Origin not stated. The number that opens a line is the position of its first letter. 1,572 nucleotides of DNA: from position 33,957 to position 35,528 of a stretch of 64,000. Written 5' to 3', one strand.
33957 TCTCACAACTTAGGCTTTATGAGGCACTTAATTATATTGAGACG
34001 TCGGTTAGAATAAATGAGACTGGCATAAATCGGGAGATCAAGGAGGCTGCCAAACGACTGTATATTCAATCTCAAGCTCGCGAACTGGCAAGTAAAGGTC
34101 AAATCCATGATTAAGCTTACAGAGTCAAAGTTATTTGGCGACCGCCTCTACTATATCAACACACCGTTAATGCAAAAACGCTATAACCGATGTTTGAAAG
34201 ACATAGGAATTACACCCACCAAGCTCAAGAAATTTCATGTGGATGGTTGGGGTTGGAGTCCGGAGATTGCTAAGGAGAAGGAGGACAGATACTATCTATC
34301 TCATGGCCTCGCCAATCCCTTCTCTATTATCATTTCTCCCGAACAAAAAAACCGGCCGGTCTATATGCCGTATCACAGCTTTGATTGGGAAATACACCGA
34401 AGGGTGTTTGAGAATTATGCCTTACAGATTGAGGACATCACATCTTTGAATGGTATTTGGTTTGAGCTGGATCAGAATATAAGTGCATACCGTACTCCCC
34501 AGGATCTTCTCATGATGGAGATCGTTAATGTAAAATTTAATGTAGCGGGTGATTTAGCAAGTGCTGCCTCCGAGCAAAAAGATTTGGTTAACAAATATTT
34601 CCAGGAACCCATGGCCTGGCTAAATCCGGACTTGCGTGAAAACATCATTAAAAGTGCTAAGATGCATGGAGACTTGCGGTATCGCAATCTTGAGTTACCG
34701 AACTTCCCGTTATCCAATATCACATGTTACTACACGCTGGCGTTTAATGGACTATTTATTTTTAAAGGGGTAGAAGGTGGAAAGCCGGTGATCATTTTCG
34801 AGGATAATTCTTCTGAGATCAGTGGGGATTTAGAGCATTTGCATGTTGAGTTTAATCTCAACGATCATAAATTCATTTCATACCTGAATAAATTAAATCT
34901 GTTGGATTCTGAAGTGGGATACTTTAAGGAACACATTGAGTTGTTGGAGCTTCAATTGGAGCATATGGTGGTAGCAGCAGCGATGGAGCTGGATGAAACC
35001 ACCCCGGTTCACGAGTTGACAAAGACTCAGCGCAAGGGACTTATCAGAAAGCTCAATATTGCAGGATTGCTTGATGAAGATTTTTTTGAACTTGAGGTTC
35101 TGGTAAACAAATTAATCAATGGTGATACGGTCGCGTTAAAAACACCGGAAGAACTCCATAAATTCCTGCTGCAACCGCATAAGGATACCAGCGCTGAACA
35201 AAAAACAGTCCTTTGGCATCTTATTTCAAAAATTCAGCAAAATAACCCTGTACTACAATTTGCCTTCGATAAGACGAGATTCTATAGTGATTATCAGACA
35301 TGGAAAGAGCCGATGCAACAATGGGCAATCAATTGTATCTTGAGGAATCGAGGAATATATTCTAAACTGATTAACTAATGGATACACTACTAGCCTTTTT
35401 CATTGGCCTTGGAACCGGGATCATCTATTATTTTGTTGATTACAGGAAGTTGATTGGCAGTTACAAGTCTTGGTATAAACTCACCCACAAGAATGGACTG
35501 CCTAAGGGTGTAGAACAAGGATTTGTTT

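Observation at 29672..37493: Six-gene, translationally coupled operon around a divergent AAA+ ATPase, with no recognisable pathway (best candidate for a new system)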

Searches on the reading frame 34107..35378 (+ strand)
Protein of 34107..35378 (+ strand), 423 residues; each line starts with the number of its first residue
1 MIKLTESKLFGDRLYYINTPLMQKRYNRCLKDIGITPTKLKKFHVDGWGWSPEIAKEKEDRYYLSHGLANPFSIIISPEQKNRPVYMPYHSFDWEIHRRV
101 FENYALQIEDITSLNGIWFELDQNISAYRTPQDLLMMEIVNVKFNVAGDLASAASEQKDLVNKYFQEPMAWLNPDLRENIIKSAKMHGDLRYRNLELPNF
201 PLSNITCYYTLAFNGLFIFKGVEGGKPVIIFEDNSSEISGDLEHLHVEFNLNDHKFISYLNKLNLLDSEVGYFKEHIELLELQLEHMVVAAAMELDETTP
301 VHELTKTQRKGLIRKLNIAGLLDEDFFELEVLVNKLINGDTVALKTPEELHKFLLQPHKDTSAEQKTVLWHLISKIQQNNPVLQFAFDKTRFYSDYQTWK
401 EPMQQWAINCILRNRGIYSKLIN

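Call 3: search_protein_families(library=pfam, proteins=[window:34107-35378:+], max_evalue=1)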
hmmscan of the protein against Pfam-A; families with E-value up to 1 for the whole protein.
window:34107-35378:+ (423 aa): 2 families
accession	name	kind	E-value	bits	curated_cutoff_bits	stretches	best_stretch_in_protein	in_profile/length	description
PF20343.3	DUF6638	-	4.9e-34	118.4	27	1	10-409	2-391/439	Family of unknown function (DUF6638)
PF13309.12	HTH_22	-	0.12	12.9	29.6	1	294-322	10-38/63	HTH domain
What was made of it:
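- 34107..35378 (+): g4: 423-aa cytoplasmic DUF6638 protein. It is the first gene of the second sub-operon and is tightly joined to the membrane partner gene. Call 3 (PF20343, E = 5e-34).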

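Call 4: search_protein_families(library=padloc, proteins=[window:34107-35378:+], max_evalue=1)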
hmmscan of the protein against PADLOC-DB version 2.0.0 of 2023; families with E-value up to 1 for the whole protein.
window:34107-35378:+ (423 aa): 1 family
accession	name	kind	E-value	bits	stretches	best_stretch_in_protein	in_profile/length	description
PDLC04995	PDC-S32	-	0.012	13.1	1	79-142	113-177/301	-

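Call 5: search_protein_families(library=ncbifam, proteins=[window:34107-35378:+], max_evalue=1)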
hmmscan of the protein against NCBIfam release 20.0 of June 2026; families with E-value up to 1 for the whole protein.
window:34107-35378:+ (423 aa): 0 families

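Call 51: search_protein_representatives(protein=window:34107-35378:+)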
Query: 423 residues. Proteins with E-value up to 0.001 (for the whole library): 397; up to 1e-10: 273; up to 1e-30: 133. The best 150 are listed.
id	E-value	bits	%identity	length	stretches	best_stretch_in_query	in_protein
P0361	9.1e-127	440.1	46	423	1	1-421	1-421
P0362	1.8e-123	429.3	60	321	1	106-421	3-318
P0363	5.1e-103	361.9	41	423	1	1-422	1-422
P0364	3.6e-98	345.9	41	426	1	3-422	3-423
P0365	1.6e-89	317.4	37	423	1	2-411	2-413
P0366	2.6e-86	306.9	37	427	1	1-421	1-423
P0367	7.0e-86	305.5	37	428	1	2-416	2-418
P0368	1.3e-83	298.0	37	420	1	4-412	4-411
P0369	4.4e-83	296.2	35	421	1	2-414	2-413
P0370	3.0e-82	293.5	37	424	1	3-414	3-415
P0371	1.0e-81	291.8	37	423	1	3-420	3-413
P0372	1.1e-79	285.1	40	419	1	2-415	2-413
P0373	1.9e-79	284.2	35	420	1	3-415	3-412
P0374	5.1e-78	279.6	35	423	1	3-412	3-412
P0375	1.4e-77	278.2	37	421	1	2-414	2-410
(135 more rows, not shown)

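Call 64: search_protein_families(library=phrogs, proteins=[window:34107-35378:+], max_evalue=0.1)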
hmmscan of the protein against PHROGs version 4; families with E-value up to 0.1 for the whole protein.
window:34107-35378:+ (423 aa): 0 families

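Call 67: search_dna_similar(query=window:34107-35378:+, collection=plasmids, mode=protein, max_evalue=0.00001, max_rows=15)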
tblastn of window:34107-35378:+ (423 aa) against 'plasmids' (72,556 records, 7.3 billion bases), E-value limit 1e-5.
Records with a match: 10; places in all: 10; records where one place covers at least 80% of the query: 6.
Best place of each record, by identity: <60% 10.
By first word of the organism name: Sinorhizobium 4; Vibrio 4; Shinella 1; Rhizobium 1.
By predicted mobility (MOB-suite, as given by PLSDB): non-mobilizable 10.
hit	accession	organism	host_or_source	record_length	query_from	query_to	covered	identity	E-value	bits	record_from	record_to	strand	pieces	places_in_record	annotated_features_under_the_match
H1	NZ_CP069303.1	Shinella sp. PSBB067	monoisolate,Minnesota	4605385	1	414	98%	25.3%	1e-21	105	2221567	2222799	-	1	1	none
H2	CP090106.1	Sinorhizobium meliloti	Medicago,Cell culture,Plant nodule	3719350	1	411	97%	25.0%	2e-23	110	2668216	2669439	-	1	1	hypothetical protein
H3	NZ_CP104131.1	Sinorhizobium sp. K101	Phaseolus vulgaris,cell ...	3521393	1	411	97%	24.8%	2e-24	113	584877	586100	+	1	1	none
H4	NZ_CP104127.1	Sinorhizobium sp. M103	Phaseolus vulgaris,cell ...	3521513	1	411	97%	24.8%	2e-24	113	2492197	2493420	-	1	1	none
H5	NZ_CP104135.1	Sinorhizobium sp. C101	Phaseolus vulgaris,cell ...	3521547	1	411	97%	24.8%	2e-24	113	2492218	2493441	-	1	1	none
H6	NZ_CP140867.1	Rhizobium leguminosarum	Trifolium pratense,whole organism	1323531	1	399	94%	22.8%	3e-17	92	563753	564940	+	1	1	record has no annotation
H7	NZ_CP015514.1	Vibrio vulnificus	Mactra veneriformis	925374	9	233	53%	24.2%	5e-9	66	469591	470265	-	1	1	DUF6638 family protein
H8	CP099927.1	Vibrio parahaemolyticus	Anadara tuberculosa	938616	9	233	53%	24.2%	5e-9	66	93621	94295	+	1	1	hypothetical protein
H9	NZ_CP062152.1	Vibrio parahaemolyticus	oyster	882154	9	135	30%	31.3%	7e-9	66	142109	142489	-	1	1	DUF6638 family protein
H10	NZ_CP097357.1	Vibrio parahaemolyticus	oyster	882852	9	135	30%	31.3%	7e-9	66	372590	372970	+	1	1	DUF6638 family protein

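Call 68: get_annotated_region(hit=H2, flank=9000)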
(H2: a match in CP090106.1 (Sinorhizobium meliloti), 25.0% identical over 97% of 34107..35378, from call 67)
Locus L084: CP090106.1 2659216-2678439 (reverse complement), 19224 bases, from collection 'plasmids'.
description: Sinorhizobium meliloti strain Ak57 plasmid pSymB, complete sequence
organism: Sinorhizobium meliloti (NCBI taxid 382)
taxonomy: Bacteria; Pseudomonadota; Alphaproteobacteria; Hyphomicrobiales; Rhizobiaceae; Sinorhizobium; Sinorhizobium meliloti
host: -; source: Medicago,Cell culture,Plant nodule; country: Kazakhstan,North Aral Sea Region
typing (MOB-suite, as given by PLSDB): non-mobilizable
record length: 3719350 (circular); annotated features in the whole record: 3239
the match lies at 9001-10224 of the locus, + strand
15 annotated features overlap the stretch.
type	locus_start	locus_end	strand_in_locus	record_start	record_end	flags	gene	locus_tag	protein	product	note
CDS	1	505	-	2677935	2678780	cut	choW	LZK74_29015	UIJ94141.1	choline ABC transporter permease subunit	-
CDS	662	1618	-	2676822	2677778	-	-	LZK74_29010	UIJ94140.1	choline ABC transporter substrate-binding protein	-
CDS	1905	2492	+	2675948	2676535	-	-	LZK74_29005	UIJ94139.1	thymidine kinase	-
CDS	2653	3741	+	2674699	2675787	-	-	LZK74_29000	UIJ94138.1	hypothetical protein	-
CDS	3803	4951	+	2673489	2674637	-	-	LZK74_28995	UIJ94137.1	hypothetical protein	-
CDS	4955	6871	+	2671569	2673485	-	-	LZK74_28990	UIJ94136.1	ATP-binding protein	-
CDS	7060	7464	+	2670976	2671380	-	-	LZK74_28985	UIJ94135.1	endonuclease domain-containing protein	-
CDS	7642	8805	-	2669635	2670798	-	-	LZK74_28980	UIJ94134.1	IS4-like element ISRm16 family transposase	-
CDS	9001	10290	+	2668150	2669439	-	-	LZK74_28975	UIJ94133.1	hypothetical protein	-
CDS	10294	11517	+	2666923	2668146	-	-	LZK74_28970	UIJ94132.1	DUF2333 family protein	-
CDS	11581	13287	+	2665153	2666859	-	-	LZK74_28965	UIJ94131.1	formate--tetrahydrofolate ligase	-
CDS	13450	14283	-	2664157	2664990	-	-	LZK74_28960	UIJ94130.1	extensin family protein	-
CDS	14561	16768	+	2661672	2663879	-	-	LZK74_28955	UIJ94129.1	TonB-dependent hemoglobin/transferrin/lactoferrin family receptor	-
CDS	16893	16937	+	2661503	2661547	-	trpLE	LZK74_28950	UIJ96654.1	trpE operon leader peptide TrpLE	-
CDS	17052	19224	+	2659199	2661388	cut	-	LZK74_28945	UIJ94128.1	anthranilate synthase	-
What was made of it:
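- An IS element and an endonuclease-domain gene are inserted in one S. meliloti strain (call 68).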

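Call 69: get_annotated_region(hit=H7, flank=9000)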
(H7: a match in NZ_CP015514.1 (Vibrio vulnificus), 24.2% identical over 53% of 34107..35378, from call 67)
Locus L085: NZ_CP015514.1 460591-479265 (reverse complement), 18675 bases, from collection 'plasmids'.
description: Vibrio vulnificus strain FORC_036 plasmid unnamed, complete sequence
organism: Vibrio vulnificus (NCBI taxid 672)
taxonomy: Bacteria; Pseudomonadota; Gammaproteobacteria; Vibrionales; Vibrionaceae; Vibrio; Vibrio vulnificus
host: -; source: Mactra veneriformis; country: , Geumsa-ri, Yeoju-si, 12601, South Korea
typing (MOB-suite, as given by PLSDB): non-mobilizable
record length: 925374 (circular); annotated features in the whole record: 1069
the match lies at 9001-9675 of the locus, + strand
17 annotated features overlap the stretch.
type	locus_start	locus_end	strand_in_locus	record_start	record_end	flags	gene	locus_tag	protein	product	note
CDS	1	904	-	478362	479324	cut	-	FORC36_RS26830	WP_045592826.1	hypothetical protein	-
CDS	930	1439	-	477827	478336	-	-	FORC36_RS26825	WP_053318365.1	hypothetical protein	-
CDS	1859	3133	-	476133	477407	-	-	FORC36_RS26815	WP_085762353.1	RNase H family protein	-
CDS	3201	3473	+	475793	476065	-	-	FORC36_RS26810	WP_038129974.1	hypothetical protein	-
CDS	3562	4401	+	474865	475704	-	-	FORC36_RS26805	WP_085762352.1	hypothetical protein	-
CDS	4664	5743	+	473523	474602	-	-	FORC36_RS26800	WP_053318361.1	hypothetical protein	-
CDS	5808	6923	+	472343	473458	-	-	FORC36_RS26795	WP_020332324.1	hypothetical protein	-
CDS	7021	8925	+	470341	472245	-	-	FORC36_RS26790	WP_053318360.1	ATP-binding protein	-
CDS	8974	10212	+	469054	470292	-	-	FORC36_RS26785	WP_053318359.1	DUF6638 family protein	-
CDS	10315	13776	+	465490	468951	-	mfd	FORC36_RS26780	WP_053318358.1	transcription-repair coupling factor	GO:0006281 - DNA repair [Evidence IEA]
CDS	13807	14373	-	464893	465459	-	-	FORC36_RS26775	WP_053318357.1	DUF3592 domain-containing protein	-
CDS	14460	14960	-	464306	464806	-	-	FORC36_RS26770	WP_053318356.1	hypothetical protein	-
CDS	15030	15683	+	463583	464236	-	-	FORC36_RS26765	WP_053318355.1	hypothetical protein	-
CDS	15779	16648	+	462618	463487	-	-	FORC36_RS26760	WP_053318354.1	A24 family peptidase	-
CDS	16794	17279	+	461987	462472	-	-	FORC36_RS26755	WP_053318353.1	hypothetical protein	-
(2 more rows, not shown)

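Call 80: search_dna_similar(query=window:34107-35378:+, collection=phages, mode=protein, max_evalue=0.001, max_rows=10)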
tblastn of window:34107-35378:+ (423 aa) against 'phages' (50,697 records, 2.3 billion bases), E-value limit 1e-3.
No match.

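Call 86: search_solved_structures(query=A6, max_evalue=10)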
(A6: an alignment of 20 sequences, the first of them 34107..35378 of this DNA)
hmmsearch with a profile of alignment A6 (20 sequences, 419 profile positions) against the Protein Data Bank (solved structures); distinct sequences matched with E-value up to 10: 7.
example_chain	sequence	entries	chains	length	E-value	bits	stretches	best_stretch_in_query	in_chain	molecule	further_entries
7aef_q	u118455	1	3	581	0.66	12.2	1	213-280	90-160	Phosphoserine phosphatase SerB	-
7m1z_A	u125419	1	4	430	0.87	11.8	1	241-336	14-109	acetyl-CoA C-acetyltransferase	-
7m3h_A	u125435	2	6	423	1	11.6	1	241-336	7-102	Hydroxymethylglutaryl-CoA reductase, degradative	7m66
1vsq_A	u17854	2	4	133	1.4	11.1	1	20-53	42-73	Mannose-specific phosphotransferase enzyme IIA component | PTS system mannose-specific EIIAB component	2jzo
2jzn_A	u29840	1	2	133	1.4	11.1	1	20-53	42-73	Mannose-specific phosphotransferase enzyme IIA component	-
1pdo_A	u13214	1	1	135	1.4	11.1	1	20-53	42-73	MANNOSE PERMEASE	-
1vrc_A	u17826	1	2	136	1.5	11.1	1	20-53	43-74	PTS system, mannose-specific IIAB component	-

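Call 97: search_protein_families(library=pfam, proteins=[L084:2653-3741:+, L084:3803-4951:+, L084:4955-6871:+, L084:9001-10290:+, L084:10294-11517:+, L085:4664-5743:+, L085:5808-6923:+, L085:7021-8925:+, L085:8974-10212:+, L085:3562-4401:+], max_evalue=0.01)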
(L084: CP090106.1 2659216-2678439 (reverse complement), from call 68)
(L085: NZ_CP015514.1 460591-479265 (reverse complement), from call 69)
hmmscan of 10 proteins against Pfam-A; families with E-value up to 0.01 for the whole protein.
L084:2653-3741:+ (362 aa): 0 families

L084:3803-4951:+ (382 aa): 0 families

L084:4955-6871:+ (638 aa): 1 family
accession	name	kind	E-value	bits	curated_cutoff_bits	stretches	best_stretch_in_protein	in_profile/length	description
PF00004.35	AAA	-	1.8e-10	41.8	21.2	1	308-438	5-125/131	ATPase family associated with various cellular activities (AAA)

L084:9001-10290:+ (429 aa): 1 family
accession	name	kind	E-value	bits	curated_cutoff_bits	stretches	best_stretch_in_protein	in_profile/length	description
PF20343.3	DUF6638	-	8.2e-76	256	27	1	11-428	2-413/439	Family of unknown function (DUF6638)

L084:10294-11517:+ (407 aa): 1 family
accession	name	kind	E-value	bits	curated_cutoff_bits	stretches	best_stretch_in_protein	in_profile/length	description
PF10095.14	DUF2333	-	6.2e-16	58.7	22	2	181-296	86-196/330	Uncharacterized protein conserved in bacteria (DUF2333)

L085:4664-5743:+ (359 aa): 0 families

L085:5808-6923:+ (371 aa): 0 families

L085:7021-8925:+ (634 aa): 1 family
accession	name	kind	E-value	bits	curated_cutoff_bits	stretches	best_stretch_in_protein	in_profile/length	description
PF00004.35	AAA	-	4.8e-13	50.1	21.2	1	304-436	5-127/131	ATPase family associated with various cellular activities (AAA)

L085:8974-10212:+ (412 aa): 1 family
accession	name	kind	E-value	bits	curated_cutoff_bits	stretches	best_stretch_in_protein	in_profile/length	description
PF20343.3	DUF6638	-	1.6e-58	199.1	27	1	14-410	4-393/439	Family of unknown function (DUF6638)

L085:3562-4401:+ (279 aa): 0 families
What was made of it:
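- On Classical AAA ATPase (Pfam PF00004): The same holds for the S. meliloti and Vibrio homologues (call 97).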

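Call 98: get_annotated_region(hit=H1, flank=9000)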
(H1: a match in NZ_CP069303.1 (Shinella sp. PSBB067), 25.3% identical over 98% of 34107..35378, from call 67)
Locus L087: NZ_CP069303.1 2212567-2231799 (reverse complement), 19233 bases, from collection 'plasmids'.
description: Shinella sp. PSBB067 plasmid unnamed1, complete sequence
organism: Shinella sp. PSBB067 (NCBI taxid 2715959)
taxonomy: Bacteria; Pseudomonadota; Alphaproteobacteria; Hyphomicrobiales; Rhizobiaceae; Shinella; Shinella sp. PSBB067
host: -; source: monoisolate,Minnesota; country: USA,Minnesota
typing (MOB-suite, as given by PLSDB): non-mobilizable; mating-pair formation MPF_T
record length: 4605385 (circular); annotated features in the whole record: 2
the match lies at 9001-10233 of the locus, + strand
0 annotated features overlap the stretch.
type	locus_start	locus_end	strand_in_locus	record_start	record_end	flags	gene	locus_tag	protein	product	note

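Call 99: get_annotated_region(hit=H6, flank=9000)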
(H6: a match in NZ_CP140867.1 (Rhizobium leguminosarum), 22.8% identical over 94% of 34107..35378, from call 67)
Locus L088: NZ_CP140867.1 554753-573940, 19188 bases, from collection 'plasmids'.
description: Rhizobium leguminosarum strain TP16 plasmid pRlX5, complete sequence
organism: Rhizobium leguminosarum (NCBI taxid 384)
taxonomy: Bacteria; Pseudomonadota; Alphaproteobacteria; Hyphomicrobiales; Rhizobiaceae; Rhizobium; Rhizobium leguminosarum
host: -; source: Trifolium pratense,whole organism; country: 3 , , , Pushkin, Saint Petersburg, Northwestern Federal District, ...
typing (MOB-suite, as given by PLSDB): non-mobilizable
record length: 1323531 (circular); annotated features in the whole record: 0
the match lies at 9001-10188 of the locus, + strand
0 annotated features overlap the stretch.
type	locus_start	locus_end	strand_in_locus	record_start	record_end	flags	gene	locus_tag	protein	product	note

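Call 100: get_annotated_region(hit=H9, flank=9000)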
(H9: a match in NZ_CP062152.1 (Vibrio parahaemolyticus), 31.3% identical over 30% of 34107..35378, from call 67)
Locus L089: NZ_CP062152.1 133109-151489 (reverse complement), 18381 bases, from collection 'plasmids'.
description: Vibrio parahaemolyticus strain 19-VB00998 plasmid pVP-19-VB00998, complete sequence
organism: Vibrio parahaemolyticus (NCBI taxid 670)
taxonomy: Bacteria; Pseudomonadota; Gammaproteobacteria; Vibrionales; Vibrionaceae; Vibrio; Vibrio parahaemolyticus
host: -; source: oyster; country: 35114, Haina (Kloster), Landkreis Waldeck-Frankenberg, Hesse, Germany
typing (MOB-suite, as given by PLSDB): non-mobilizable
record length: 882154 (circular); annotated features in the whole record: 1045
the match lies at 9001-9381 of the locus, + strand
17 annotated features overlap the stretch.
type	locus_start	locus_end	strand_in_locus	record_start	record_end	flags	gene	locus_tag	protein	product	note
CDS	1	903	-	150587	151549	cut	-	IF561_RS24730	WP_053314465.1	hypothetical protein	-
CDS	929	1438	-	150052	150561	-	-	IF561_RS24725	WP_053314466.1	hypothetical protein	-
CDS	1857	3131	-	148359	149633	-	-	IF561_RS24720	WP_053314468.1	RNase H family protein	-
CDS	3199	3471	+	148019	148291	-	-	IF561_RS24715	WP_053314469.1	hypothetical protein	-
CDS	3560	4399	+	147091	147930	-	-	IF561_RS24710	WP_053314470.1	hypothetical protein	-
CDS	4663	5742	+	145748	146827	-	-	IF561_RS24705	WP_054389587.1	hypothetical protein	-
CDS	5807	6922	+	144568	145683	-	-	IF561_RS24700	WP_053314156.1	hypothetical protein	-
CDS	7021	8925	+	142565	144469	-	-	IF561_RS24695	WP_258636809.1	ATP-binding protein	-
CDS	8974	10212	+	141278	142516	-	-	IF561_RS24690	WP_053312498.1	DUF6638 family protein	-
CDS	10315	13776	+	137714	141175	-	mfd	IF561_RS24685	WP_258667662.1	transcription-repair coupling factor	GO:0006281 - DNA repair [Evidence IEA]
CDS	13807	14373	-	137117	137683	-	-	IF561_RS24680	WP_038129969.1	DUF3592 domain-containing protein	-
CDS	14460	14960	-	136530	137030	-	-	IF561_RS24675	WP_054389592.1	hypothetical protein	-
CDS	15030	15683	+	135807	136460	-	-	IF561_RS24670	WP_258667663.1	hypothetical protein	-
CDS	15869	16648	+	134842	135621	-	-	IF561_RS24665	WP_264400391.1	A24 family peptidase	-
CDS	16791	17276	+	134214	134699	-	-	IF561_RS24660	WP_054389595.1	hypothetical protein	-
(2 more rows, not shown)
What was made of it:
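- In Vibrio the core sits on megaplasmids of about 0.9 Mb (calls 69, 100).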

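Call 103: search_dna_similar(query=L084:10294-11517:+, collection=plasmids, mode=protein, max_evalue=0.00001, max_rows=25)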
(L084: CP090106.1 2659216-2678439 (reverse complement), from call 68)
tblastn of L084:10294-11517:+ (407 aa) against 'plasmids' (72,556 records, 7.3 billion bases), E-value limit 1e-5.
Records with a match: 9; places in all: 9; records where one place covers at least 80% of the query: 6.
Best place of each record, by identity: >=99% 1; 95-99% 2; 90-95% 1; 60-80% 2; <60% 3.
By first word of the organism name: Sinorhizobium 4; Skermanella 2; Shinella 1; Rhizobium 1; Rhodobacteraceae 1.
By predicted mobility (MOB-suite, as given by PLSDB): non-mobilizable 8; mobilizable 1.
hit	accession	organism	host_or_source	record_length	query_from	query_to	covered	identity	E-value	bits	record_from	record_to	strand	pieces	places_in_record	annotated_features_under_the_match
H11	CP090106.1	Sinorhizobium meliloti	Medicago,Cell culture,Plant nodule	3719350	1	407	100%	100.0%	0e+0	750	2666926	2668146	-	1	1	DUF2333 family protein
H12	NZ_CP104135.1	Sinorhizobium sp. C101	Phaseolus vulgaris,cell ...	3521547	1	407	100%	95.1%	0e+0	732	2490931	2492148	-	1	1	none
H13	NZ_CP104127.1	Sinorhizobium sp. M103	Phaseolus vulgaris,cell ...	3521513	1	407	100%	95.1%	0e+0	732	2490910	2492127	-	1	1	none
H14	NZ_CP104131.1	Sinorhizobium sp. K101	Phaseolus vulgaris,cell ...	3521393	1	407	100%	94.8%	0e+0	729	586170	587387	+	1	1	none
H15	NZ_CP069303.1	Shinella sp. PSBB067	monoisolate,Minnesota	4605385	1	407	100%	69.0%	0e+0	576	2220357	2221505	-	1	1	none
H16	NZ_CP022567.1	Rhizobium leguminosarum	Root nodule,Pisum sativum root-nodule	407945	1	407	100%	61.2%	8e-160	505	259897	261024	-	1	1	DUF2333 family protein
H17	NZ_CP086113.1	Skermanella rosea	single cell,hydrocarbon-contaminated ...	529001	133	405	67%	35.0%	9e-43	167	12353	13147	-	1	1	DUF2333 family protein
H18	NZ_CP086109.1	Skermanella mucosa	single cell,crude oil contaminated ...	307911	134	405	67%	34.0%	1e-40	160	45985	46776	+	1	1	DUF2333 family protein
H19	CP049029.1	Rhodobacteraceae bacterium SC52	Apostichopus japonicus,pure ...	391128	151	406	63%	35.6%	8e-35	144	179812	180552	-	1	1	DUF2333 family protein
